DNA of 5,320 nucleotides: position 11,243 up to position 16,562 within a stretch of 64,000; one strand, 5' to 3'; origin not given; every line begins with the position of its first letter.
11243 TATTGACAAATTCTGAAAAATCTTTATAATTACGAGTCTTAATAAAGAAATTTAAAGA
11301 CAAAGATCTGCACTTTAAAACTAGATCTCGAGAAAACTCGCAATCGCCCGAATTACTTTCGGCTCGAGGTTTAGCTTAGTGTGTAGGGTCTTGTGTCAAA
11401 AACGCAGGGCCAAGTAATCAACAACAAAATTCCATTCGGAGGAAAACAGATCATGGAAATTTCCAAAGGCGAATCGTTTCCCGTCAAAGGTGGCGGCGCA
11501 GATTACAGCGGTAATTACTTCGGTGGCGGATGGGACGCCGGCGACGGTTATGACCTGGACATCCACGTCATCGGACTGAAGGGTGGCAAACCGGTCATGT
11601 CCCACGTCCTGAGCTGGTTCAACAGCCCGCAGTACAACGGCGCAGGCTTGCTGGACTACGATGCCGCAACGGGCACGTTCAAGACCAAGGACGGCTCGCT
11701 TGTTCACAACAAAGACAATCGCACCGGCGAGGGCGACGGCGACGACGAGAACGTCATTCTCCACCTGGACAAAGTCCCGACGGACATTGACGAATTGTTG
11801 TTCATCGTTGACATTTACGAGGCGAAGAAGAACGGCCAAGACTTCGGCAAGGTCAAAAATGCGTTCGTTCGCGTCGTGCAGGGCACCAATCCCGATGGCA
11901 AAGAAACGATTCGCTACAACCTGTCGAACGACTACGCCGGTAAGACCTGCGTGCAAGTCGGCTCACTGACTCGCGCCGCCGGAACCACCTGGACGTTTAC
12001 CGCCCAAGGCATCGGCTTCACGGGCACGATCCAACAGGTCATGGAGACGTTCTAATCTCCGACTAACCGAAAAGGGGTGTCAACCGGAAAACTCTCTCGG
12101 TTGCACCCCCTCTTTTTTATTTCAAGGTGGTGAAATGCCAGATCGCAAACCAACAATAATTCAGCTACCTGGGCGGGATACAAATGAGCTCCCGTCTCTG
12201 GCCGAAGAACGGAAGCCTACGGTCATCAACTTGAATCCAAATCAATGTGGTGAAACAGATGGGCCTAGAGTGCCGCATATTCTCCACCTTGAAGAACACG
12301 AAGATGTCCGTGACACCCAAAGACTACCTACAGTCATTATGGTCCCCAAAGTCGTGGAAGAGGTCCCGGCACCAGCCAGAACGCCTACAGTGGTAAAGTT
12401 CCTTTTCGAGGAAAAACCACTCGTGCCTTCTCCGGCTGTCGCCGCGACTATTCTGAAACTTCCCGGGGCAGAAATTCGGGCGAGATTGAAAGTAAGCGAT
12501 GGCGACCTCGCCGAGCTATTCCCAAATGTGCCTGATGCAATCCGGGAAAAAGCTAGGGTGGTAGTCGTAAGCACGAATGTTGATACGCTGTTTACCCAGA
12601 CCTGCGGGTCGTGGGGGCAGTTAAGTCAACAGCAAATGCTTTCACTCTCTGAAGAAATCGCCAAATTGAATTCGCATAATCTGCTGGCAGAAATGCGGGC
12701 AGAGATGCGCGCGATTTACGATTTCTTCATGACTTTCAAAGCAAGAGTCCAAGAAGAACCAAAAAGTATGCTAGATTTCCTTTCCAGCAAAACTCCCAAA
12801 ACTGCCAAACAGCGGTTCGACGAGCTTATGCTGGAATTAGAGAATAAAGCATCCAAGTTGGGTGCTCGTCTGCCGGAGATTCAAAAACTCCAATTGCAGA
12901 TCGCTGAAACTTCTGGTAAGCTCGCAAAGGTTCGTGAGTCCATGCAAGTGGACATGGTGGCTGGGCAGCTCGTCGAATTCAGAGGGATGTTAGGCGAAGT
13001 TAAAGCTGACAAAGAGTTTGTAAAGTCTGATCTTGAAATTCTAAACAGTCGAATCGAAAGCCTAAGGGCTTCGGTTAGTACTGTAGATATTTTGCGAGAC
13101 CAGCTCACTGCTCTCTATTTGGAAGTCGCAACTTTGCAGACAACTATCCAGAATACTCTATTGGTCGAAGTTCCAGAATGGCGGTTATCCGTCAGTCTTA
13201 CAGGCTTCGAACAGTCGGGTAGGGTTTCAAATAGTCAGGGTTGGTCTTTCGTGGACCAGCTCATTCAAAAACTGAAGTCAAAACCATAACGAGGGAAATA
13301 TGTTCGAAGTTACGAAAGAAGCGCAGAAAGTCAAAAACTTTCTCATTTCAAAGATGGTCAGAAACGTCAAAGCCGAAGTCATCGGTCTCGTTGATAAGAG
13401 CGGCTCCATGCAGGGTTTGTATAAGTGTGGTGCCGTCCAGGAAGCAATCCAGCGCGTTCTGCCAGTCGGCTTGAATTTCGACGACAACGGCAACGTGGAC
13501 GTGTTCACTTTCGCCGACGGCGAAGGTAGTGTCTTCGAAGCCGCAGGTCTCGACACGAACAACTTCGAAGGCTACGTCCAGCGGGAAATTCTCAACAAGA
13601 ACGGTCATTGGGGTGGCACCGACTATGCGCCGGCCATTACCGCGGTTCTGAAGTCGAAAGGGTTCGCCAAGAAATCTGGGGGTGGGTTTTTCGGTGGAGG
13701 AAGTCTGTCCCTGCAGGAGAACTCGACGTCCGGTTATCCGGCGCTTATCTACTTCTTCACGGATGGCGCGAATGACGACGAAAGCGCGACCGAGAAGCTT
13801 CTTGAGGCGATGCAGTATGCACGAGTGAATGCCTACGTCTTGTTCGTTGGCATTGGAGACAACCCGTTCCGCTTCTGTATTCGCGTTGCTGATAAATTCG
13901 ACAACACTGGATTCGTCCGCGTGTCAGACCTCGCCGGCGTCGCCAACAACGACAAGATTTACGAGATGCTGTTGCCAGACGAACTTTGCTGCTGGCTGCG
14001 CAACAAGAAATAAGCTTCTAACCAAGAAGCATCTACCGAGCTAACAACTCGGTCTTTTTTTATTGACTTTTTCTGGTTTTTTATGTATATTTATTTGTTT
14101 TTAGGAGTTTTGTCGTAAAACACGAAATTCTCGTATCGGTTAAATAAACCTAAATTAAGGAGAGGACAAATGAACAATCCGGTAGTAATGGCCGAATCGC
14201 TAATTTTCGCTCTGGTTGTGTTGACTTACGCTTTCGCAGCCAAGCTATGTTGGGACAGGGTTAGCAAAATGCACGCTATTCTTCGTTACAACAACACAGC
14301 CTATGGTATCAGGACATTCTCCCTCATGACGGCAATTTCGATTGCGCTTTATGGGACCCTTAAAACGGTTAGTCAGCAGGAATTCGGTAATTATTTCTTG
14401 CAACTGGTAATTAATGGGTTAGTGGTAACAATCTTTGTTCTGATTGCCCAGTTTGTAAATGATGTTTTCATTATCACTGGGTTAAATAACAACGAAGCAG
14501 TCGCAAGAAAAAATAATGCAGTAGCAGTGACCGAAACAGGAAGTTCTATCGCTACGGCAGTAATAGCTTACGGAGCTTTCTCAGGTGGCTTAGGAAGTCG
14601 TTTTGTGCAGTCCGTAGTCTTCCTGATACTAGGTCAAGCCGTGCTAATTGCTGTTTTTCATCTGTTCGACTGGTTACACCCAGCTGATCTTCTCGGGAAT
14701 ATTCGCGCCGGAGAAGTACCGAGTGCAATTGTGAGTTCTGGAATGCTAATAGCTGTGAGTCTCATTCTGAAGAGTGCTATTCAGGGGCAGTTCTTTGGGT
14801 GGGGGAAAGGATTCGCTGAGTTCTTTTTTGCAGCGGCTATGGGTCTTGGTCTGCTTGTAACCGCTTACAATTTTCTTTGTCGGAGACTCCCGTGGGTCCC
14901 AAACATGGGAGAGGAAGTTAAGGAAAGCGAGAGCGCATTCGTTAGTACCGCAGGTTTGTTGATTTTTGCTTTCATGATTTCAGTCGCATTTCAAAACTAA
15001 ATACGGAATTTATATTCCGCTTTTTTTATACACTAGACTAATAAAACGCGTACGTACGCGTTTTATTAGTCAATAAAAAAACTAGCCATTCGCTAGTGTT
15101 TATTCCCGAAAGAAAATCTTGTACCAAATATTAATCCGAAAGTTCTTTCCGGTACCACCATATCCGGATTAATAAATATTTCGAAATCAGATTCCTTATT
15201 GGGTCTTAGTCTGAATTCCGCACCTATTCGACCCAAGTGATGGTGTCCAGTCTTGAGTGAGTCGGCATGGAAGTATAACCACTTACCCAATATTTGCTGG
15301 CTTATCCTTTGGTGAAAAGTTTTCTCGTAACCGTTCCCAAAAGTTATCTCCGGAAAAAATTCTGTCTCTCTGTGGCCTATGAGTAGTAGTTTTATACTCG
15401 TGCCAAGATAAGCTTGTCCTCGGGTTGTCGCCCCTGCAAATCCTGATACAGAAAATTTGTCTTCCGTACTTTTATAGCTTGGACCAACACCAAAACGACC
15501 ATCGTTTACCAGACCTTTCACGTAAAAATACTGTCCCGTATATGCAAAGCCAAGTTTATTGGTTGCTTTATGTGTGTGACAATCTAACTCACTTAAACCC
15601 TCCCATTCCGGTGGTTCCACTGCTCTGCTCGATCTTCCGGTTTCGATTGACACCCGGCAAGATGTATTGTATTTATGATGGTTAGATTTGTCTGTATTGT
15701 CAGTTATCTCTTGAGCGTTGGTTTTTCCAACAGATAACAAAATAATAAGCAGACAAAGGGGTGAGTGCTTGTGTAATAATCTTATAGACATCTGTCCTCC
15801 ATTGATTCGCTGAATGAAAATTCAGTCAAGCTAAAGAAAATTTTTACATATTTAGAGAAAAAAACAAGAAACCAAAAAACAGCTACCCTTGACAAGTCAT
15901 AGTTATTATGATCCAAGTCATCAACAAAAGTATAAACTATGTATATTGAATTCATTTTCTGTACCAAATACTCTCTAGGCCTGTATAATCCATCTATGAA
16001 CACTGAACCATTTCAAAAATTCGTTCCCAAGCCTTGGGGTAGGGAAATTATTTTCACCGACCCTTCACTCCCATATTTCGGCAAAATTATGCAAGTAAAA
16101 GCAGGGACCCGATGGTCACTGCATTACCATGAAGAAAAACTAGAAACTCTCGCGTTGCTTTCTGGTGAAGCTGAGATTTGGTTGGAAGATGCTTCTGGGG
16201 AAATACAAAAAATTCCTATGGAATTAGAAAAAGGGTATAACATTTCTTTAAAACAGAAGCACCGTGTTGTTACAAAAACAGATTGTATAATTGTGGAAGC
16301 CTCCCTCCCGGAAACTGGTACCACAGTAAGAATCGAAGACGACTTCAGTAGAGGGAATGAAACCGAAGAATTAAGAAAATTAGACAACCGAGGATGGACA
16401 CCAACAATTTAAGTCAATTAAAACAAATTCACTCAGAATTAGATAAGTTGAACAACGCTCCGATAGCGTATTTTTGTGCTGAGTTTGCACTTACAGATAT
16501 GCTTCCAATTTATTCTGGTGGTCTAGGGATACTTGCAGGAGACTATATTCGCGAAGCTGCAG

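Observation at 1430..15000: GC-rich island carrying a Ter-type stress module fused to a PRTase/HAD biosynthetic cassette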

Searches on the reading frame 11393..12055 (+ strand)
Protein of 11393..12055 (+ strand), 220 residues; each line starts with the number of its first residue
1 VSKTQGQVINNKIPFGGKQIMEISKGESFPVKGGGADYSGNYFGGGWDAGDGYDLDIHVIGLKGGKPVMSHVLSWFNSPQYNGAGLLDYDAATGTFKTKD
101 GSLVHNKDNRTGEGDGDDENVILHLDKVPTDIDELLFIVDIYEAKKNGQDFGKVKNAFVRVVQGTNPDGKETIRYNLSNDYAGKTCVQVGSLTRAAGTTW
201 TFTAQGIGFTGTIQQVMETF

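Call 3: search_protein_families(library=pfam, proteins=[window:11393-12055:+], max_evalue=0.01)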
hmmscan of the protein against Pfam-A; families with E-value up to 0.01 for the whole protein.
window:11393-12055:+ (220 aa): 1 family
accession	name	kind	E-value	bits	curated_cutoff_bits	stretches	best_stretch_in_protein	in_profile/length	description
PF02342.23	TerD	-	1.7e-35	122.6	25.3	1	21-220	3-187/187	TerD domain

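Call 71: search_solved_structures(query=window:11393-12055:+, max_evalue=0.001, show_alignments=1)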
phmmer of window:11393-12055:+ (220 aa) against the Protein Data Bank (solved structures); distinct sequences matched with E-value up to 0.001: 3.
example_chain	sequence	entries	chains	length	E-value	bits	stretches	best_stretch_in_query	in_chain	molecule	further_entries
2kxt_A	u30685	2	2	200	6.4e-27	98.2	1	94-216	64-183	Tellurite resistance protein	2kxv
3ibz_A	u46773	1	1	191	9.1e-26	94.4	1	94-218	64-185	Putative tellurium resistant like protein TerD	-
2qz7_A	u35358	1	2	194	0.00053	23.2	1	97-209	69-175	Uncharacterized protein SCO6318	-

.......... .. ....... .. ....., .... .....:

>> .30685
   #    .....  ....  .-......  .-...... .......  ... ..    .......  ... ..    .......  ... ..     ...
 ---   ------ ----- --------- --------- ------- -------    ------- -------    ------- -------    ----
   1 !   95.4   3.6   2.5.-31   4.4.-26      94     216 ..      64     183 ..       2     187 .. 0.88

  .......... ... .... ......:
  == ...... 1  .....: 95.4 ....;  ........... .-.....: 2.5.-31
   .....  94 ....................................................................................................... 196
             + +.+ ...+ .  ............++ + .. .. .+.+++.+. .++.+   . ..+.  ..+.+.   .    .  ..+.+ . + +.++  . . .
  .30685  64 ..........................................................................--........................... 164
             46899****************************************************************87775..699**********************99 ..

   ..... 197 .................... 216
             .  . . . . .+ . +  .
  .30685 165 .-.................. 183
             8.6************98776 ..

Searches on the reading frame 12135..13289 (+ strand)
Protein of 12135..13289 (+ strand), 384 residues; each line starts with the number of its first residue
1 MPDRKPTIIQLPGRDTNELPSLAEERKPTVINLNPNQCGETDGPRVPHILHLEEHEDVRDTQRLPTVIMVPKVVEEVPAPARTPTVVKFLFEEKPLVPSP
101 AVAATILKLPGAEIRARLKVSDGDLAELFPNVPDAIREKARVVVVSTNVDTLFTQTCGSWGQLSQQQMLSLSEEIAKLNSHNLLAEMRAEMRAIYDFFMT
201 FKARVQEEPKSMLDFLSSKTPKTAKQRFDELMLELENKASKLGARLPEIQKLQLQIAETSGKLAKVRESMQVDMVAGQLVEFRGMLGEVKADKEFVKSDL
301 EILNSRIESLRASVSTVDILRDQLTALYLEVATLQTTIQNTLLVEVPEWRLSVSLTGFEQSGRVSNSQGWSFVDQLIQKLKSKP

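Call 4: search_protein_families(library=pfam, proteins=[window:12135-13289:+], max_evalue=0.01)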
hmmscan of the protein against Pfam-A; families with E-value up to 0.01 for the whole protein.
window:12135-13289:+ (384 aa): 2 families
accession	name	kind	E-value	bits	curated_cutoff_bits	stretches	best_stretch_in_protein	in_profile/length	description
PF08546.17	ApbA_C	-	0.0033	18.2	22.7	1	223-289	35-100/125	Ketopantoate reductase PanE/ApbA C terminal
PF07200.18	Mod_r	-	0.0059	17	30.1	0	164-245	34-117/146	Modifier of rudimentary (Mod(r)) protein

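Call 5: search_protein_families(library=ncbifam, proteins=[window:12135-13289:+], max_evalue=0.01)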
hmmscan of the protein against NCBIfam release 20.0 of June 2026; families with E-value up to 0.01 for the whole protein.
window:12135-13289:+ (384 aa): 2 families
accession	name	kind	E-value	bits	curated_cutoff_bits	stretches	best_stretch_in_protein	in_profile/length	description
NF045487.1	ASRP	equivalog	0.0014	17.4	300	1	222-340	351-471/593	archaea-specific SMC-related protein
NF051443.1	NheC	equivalog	0.0084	15.4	420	0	266-338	158-224/352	non-hemolytic enterotoxin subunit C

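Call 29: search_protein_families(library=padloc, proteins=[window:12135-13289:+], max_evalue=0.01)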
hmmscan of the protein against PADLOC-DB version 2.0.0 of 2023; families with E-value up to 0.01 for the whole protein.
window:12135-13289:+ (384 aa): 3 families
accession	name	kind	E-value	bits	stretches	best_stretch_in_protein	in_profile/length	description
PDLC03859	LmuB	-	6.2e-05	20.4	1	152-347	344-489/611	-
PDLC00551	JetC2|JetC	-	0.00053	15.9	1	164-340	739-913/1365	DUF3584 domain; MukB-like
PDLC02756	PbeC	-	0.0027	14.7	1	153-314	311-472/643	PbeC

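Call 30: search_protein_families(library=pfam, proteins=[window:12135-13289:+], max_evalue=10)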
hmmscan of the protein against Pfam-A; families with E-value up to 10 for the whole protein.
window:12135-13289:+ (384 aa): 9 families
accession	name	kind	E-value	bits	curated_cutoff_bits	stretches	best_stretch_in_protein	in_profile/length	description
PF08546.17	ApbA_C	-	0.0033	18.2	22.7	1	223-289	35-100/125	Ketopantoate reductase PanE/ApbA C terminal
PF07200.18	Mod_r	-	0.0059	17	30.1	1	164-245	34-117/146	Modifier of rudimentary (Mod(r)) protein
PF13870.11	CCDC113_CCDC96_CC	-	0.03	14.5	31.6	1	248-335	50-135/177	CCDC113/CCDC96, coiled-coil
PF05531.17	NPV_P10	-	0.061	14.2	29.8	1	289-340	9-60/75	Nucleopolyhedrovirus P10 protein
PF25007.1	DYH2-5-8_CC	-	0.074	13.2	27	1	178-241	2-59/120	Dynein axonemal heavy chain 2/5/8 coiled-coil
PF04108.17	ATG17_like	-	0.19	11.6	43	1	175-288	83-156/355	Autophagy protein ATG17-like domain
PF04513.17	Baculo_PEP_C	-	0.26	11.8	38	1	252-341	25-104/140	Baculovirus polyhedron envelope protein, PEP, C terminus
PF10805.13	DUF2730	-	1.4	9.5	24.9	1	227-271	44-87/102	Protein of unknown function (DUF2730)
PF05791.16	Bacillus_HBL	-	1.8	8.8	29.1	0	174-264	53-143/177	Bacillus haemolytic enterotoxin (HBL)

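Call 46: find_homologous_proteins(query=window:12135-13289:+, max_evalue=0.001)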
Query window:12135-13289:+ (384 aa): 3 proteins with E <= 0.001 among 5839 candidates.
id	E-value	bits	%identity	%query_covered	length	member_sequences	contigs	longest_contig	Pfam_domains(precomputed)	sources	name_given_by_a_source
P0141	9.6e-244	826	100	100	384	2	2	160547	-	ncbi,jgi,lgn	-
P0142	5.5e-163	560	69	99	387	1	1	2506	-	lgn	-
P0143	3.8e-90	321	50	88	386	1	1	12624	PF05816.17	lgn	-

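Call 56: search_protein_representatives(alignment_id=A3)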
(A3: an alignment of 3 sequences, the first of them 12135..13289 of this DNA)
Query: 3 sequences, 387 profile positions. Proteins with E-value up to 0.001 (for the whole library): 55; up to 1e-10: 10; up to 1e-30: 4. The best 55 are listed.
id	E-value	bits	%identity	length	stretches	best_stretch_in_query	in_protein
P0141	4.4e-216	733.4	-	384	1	1-387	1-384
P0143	7.0e-202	686.6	-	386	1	1-385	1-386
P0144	4.5e-55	203.3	-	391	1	22-376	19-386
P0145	2.7e-50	187.6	-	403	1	2-384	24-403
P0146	6.9e-16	74.3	-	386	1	39-355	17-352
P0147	1.4e-15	73.3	-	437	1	33-354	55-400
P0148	6.2e-15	71.2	-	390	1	72-355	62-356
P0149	6.8e-13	64.5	-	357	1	94-352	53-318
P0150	3.3e-12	62.2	-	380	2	100-357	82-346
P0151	3.9e-12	62.0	-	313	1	109-354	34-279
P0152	1.9e-10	56.4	-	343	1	63-355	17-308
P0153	3.9e-10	55.4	-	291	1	80-353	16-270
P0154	3.6e-09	52.2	-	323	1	89-357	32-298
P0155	4.1e-09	52.0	-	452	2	5-383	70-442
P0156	4.5e-09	51.9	-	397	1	21-357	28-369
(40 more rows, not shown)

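Call 58: search_protein_families(library=pfam, alignment_id=A4, max_evalue=0.01)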
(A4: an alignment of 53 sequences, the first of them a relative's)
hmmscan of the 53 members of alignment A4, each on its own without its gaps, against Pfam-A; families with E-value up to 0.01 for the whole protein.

A. member 1, P0141 (384 aa): 2 families
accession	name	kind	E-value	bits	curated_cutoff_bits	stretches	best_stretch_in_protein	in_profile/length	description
PF08546.17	ApbA_C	-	0.0033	18.2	22.7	1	223-289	35-100/125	Ketopantoate reductase PanE/ApbA C terminal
PF07200.18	Mod_r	-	0.0059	17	30.1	0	164-245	34-117/146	Modifier of rudimentary (Mod(r)) protein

B. families by the number of members that match (of 53 scanned): 19 families
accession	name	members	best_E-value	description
PF05816.16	TelA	26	9.4e-23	Toxic anion resistance protein (TelA)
PF15753.10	BLOC1S3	1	0.00029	Biogenesis of lysosome-related organelles complex 1 subunit 3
PF13863.11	DUF4200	1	0.00041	Domain of unknown function (DUF4200)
PF09278.17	MerR-DNA-bind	1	0.001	MerR, DNA binding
PF16516.10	CC2-LZ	1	0.0014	Leucine zipper of domain CC2 of NEMO, NF-kappa-B essential modulator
PF23991.1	DUF7310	1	0.0027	Coiled-coil region of unknown function (DUF7310)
PF08546.17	ApbA_C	1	0.0033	Ketopantoate reductase PanE/ApbA C terminal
PF04108.17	ATG17_like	1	0.0035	Autophagy protein ATG17-like domain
PF04048.20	Sec8_N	1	0.004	Exocyst complex component Sec8 N-terminal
PF10473.14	CENP-F_leu_zip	1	0.0043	Leucine-rich repeats of kinetochore protein Cenp-F/LEK1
PF16526.10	CLZ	1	0.0046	C-terminal leucine zipper domain of cyclic nucleotide-gated channels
PF07200.18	Mod_r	1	0.0059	Modifier of rudimentary (Mod(r)) protein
PF07729.17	FCD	1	0.0066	FCD domain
PF19282.5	Exportin-T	1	0.007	Exportin-T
PF19443.4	DAHL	1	0.0073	DAHL domain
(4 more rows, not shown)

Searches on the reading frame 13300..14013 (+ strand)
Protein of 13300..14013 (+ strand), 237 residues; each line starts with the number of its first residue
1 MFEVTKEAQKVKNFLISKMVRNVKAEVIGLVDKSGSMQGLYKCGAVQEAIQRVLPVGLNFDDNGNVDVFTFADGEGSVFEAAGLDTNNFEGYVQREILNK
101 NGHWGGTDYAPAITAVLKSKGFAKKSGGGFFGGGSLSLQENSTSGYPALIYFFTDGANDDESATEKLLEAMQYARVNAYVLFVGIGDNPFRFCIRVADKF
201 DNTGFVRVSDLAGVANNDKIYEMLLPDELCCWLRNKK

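Call 4: search_protein_families(library=pfam, proteins=[window:13300-14013:+], max_evalue=0.01)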
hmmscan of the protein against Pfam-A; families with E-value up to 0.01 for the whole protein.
window:13300-14013:+ (237 aa): 3 families
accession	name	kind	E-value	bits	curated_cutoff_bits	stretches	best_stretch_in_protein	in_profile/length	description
PF10138.15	vWA-TerF-like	-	2.9e-30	106.4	29.4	2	25-119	2-96/200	vWA found in TerF C terminus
PF13519.12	VWA_2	-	0.00038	21.5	27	1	30-156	4-106/107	von Willebrand factor type A domain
PF00092.34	VWA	-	0.0013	19.5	23.8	1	28-188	3-142/174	von Willebrand factor type A domain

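Call 5: search_protein_families(library=ncbifam, proteins=[window:13300-14013:+], max_evalue=0.01)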
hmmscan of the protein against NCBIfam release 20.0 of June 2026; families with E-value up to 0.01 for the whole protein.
window:13300-14013:+ (237 aa): 1 family
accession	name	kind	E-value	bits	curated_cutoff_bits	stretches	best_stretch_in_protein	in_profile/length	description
TIGR03788.1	marine_srt_targ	equivalog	6.5e-10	38.1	551.65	1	21-216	268-436/629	marine proteobacterial sortase target protein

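Call 29: search_protein_families(library=padloc, proteins=[window:13300-14013:+], max_evalue=0.01)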
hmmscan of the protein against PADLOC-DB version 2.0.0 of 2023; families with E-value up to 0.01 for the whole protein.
window:13300-14013:+ (237 aa): 0 families

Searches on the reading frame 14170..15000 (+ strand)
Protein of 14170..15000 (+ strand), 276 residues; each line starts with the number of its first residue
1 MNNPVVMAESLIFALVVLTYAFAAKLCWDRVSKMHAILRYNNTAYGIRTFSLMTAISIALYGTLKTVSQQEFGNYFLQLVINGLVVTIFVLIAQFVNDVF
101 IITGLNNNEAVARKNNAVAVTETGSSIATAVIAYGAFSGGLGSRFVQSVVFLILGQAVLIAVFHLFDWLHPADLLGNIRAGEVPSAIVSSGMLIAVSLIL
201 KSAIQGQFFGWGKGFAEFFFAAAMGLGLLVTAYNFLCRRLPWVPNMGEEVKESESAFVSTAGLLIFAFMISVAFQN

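Call 4: search_protein_families(library=pfam, proteins=[window:14170-15000:+], max_evalue=0.01)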
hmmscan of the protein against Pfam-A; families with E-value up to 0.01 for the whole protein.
window:14170-15000:+ (276 aa): 1 family
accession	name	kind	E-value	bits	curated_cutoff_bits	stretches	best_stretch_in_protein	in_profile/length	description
PF03994.20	DUF350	-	3.5e-26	92.3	26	2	143-274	4-127/133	Domain of Unknown Function (DUF350)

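Call 5: search_protein_families(library=ncbifam, proteins=[window:14170-15000:+], max_evalue=0.01)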
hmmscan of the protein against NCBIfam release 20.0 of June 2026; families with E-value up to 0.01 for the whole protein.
window:14170-15000:+ (276 aa): 0 families

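Call 29: search_protein_families(library=padloc, proteins=[window:14170-15000:+], max_evalue=0.01)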
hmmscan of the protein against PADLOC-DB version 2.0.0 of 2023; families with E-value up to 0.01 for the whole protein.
window:14170-15000:+ (276 aa): 0 families

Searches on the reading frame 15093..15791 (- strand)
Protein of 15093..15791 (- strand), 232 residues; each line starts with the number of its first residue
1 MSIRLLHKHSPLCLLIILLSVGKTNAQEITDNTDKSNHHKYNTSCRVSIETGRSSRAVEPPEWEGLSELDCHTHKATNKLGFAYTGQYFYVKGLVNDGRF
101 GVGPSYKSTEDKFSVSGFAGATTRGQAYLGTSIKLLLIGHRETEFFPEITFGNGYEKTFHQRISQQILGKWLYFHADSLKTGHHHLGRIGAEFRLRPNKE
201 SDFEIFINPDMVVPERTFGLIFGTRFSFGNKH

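Call 4: search_protein_families(library=pfam, proteins=[window:15093-15791:-], max_evalue=0.01)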
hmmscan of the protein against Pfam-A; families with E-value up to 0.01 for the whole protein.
window:15093-15791:- (232 aa): 0 families

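Call 30: search_protein_families(library=pfam, proteins=[window:15093-15791:-], max_evalue=10)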
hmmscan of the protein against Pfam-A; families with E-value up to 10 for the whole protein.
window:15093-15791:- (232 aa): 1 family
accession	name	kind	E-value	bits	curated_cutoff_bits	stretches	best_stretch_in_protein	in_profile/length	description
PF17582.7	UL20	-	0.24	11.1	27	1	105-170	72-133/304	Cytomegalovirus UL20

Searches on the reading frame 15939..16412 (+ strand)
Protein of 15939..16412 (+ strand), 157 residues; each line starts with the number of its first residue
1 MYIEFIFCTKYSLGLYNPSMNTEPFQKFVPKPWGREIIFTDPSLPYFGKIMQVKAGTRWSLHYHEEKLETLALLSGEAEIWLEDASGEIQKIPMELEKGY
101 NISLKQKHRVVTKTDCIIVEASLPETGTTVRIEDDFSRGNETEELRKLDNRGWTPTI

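Call 4: search_protein_families(library=pfam, proteins=[window:15939-16412:+], max_evalue=0.01)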
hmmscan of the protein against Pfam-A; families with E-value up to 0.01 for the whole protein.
window:15939-16412:+ (157 aa): 3 families
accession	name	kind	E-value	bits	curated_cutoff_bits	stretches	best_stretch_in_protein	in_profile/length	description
PF07883.17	Cupin_2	-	0.0018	18.4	27.2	1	50-98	2-42/70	Cupin domain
PF01050.24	MannoseP_isomer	-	0.0077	16.8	23.6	0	28-90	11-72/116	Mannose-6-phosphate isomerase C-terminal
PF14667.12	Polysacc_synt_C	-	0.0091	16.6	28.7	0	53-85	25-57/111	Polysaccharide biosynthesis C-terminal domain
